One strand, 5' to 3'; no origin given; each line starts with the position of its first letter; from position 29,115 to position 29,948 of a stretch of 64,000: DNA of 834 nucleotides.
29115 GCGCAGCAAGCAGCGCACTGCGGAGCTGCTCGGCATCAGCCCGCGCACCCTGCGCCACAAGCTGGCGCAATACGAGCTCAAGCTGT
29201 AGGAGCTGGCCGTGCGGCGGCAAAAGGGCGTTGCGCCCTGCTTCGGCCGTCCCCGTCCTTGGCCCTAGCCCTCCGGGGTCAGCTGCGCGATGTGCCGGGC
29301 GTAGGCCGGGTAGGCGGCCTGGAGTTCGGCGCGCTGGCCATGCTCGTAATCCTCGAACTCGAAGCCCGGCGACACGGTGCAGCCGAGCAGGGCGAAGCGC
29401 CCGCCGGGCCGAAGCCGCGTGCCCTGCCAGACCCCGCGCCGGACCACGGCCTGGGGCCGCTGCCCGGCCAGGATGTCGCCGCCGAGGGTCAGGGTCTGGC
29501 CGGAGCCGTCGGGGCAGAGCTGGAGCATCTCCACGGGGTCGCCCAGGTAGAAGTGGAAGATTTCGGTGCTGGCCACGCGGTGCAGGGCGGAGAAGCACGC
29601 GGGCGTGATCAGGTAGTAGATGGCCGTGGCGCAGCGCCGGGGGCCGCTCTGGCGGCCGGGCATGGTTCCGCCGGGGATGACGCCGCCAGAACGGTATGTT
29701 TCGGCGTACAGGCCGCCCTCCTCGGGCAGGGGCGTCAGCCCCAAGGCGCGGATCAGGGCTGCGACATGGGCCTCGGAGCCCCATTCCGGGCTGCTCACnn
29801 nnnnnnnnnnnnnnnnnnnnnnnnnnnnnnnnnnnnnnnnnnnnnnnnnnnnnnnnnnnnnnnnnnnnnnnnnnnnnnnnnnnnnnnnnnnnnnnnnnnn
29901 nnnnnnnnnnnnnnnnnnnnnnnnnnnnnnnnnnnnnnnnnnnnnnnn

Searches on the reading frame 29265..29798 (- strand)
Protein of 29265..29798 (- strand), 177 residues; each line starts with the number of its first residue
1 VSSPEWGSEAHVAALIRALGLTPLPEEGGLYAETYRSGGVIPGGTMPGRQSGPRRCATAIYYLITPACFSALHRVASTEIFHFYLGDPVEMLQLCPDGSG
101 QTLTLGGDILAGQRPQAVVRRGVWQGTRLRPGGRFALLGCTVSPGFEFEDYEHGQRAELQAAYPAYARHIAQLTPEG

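Call 3: search_protein_families(library=pfam, proteins=[window:29265-29798:-], max_evalue=0.01)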
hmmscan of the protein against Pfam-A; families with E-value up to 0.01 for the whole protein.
window:29265-29798:- (177 aa): 1 family
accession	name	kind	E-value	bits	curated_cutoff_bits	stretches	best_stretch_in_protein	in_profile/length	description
PF06172.17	Cupin_5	-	1.5e-41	142.1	25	1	14-152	2-137/139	Cupin superfamily (DUF985)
